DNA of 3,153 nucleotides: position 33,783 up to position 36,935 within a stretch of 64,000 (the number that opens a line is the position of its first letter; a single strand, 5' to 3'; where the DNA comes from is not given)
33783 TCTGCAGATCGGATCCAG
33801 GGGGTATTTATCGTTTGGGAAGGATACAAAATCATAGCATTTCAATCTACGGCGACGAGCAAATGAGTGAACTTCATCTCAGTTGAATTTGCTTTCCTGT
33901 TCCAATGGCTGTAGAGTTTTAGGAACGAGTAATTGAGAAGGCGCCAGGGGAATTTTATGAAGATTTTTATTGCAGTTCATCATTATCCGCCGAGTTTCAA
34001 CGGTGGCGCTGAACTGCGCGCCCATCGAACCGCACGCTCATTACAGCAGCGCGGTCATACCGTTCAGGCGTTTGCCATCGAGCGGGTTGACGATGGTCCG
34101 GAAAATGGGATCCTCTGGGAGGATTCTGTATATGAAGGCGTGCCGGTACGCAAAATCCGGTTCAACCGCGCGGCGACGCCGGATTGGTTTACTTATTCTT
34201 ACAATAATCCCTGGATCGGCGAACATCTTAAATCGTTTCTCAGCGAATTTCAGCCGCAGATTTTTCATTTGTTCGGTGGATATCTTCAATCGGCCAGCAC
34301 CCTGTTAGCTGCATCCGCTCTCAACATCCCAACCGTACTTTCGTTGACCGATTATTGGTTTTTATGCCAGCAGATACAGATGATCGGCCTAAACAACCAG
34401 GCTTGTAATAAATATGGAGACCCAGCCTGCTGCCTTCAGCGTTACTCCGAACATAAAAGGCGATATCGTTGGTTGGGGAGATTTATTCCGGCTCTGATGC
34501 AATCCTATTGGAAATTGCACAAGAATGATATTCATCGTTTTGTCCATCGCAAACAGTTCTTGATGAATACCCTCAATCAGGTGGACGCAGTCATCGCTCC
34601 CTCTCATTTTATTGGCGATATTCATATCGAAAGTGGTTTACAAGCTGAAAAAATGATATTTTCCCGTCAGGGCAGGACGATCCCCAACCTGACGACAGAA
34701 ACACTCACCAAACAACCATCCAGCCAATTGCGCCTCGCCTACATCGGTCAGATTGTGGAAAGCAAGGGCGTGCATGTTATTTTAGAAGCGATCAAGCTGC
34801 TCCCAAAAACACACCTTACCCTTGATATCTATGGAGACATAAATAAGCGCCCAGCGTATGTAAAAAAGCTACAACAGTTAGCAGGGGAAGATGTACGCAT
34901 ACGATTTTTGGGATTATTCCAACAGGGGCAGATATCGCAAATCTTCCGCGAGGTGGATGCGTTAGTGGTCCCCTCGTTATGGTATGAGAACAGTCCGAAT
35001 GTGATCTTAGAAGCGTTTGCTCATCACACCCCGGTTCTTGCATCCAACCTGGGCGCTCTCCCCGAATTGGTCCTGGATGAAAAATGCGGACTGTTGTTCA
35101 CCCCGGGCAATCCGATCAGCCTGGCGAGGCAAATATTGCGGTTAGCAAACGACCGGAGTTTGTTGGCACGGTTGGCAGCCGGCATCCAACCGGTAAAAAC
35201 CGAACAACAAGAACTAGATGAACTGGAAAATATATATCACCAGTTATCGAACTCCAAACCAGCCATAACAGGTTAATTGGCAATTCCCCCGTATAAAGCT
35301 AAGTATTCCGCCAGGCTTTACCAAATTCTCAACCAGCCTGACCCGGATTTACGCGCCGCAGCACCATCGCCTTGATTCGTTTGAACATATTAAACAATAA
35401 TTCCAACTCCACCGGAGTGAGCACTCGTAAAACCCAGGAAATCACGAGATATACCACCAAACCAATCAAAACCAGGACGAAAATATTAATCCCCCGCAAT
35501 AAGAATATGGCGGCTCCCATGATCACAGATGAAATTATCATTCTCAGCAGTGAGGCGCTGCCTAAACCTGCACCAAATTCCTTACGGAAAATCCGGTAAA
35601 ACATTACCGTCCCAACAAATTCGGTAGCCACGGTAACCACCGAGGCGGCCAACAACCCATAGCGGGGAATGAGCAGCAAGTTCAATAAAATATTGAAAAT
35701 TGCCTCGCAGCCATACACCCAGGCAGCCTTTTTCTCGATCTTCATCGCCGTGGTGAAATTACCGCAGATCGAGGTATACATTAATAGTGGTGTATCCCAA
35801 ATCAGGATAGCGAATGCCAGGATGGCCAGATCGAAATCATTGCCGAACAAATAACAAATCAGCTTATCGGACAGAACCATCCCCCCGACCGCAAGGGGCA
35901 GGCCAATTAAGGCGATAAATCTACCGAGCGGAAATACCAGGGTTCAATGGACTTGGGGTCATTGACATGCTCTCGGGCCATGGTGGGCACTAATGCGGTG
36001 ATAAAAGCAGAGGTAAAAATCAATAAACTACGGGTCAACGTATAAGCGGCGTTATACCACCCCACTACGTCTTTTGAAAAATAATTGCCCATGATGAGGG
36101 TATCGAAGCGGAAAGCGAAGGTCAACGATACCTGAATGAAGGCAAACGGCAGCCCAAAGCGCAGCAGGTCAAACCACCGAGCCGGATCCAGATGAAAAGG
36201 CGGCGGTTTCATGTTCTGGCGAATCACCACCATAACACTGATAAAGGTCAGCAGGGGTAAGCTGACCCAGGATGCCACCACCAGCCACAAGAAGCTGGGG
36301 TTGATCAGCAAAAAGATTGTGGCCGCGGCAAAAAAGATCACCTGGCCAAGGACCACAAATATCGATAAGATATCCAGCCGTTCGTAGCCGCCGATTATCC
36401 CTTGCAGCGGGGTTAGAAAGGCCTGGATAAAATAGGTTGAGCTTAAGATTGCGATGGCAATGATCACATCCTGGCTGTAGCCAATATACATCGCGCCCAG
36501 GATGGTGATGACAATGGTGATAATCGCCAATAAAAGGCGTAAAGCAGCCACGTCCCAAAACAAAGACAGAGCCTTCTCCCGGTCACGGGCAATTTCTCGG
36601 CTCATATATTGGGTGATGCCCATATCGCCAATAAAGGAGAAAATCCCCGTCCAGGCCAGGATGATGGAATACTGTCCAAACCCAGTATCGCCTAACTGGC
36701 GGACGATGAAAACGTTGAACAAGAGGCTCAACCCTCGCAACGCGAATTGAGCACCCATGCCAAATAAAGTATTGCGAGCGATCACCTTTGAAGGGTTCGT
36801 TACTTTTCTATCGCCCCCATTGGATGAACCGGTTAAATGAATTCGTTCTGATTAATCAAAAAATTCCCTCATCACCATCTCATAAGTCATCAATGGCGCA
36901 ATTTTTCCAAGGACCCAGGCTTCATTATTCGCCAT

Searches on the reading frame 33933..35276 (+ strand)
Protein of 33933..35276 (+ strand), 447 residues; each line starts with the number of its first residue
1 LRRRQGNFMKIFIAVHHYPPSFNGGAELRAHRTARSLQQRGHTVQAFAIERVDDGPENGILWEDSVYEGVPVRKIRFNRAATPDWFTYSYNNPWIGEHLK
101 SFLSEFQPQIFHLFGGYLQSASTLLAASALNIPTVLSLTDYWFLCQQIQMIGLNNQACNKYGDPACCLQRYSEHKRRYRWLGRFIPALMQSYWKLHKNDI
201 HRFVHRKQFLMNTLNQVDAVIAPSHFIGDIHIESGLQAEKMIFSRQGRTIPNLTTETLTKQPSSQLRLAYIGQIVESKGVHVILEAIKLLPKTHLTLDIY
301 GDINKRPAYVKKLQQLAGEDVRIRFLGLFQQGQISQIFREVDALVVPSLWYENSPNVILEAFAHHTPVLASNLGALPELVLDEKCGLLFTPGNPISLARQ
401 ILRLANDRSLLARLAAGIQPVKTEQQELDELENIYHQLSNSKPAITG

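Call 6: search_protein_families(library=pfam, proteins=[window:33933-35276:+], max_evalue=0.01)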
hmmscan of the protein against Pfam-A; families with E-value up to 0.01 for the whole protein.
window:33933-35276:+ (447 aa): 4 families
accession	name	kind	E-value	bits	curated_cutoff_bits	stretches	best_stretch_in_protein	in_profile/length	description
PF13692.12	Glyco_trans_1_4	-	1e-27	97.6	27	1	267-407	3-142/142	Glycosyl transferases group 1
PF00534.26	Glycos_transf_1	-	1.8e-25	89.9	26.4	1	264-415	14-166/172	Glycosyl transferases group 1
PF13439.12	Glyco_transf_4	-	3.8e-13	50.2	28.5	1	24-241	2-159/170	Glycosyltransferase Family 4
PF13579.12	Glyco_trans_4_4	-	1e-12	49.1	29.7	1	24-241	1-152/158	Glycosyl transferase 4-like domain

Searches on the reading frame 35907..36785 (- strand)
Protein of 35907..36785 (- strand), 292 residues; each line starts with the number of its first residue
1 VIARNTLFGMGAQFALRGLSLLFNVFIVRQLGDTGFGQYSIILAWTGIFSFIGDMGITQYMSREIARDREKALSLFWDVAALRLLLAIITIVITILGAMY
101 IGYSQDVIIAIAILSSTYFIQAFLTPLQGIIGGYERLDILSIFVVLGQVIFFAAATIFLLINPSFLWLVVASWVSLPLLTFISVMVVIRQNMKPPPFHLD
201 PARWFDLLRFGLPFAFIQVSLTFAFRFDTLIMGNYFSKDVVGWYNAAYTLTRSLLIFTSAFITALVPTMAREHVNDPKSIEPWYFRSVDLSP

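Call 6: search_protein_families(library=pfam, proteins=[window:35907-36785:-], max_evalue=0.01)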
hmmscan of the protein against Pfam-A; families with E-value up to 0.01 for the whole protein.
window:35907-36785:- (292 aa): 2 families
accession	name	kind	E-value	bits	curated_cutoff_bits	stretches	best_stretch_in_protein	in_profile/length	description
PF01943.22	Polysacc_synt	-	2.3e-36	126.1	28.2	1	3-271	2-272/274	Polysaccharide biosynthesis protein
PF13440.11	Polysacc_synt_3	-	8.8e-18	65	23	1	28-290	3-260/293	Polysaccharide biosynthesis protein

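Call 7: search_protein_families(library=ncbifam, proteins=[window:35907-36785:-], max_evalue=0.01)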
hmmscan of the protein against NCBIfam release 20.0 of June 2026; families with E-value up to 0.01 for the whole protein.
window:35907-36785:- (292 aa): 2 families
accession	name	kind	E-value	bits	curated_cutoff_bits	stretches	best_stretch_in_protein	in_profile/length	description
NF041871.1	Wzx_EPS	equivalog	8.4e-15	54.4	800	1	4-275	4-273/492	exopolysaccharide biosynthesis flippase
TIGR02900.1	spore_V_B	equivalog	0.0013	17.5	372.3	1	4-230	3-250/488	stage V sporulation protein B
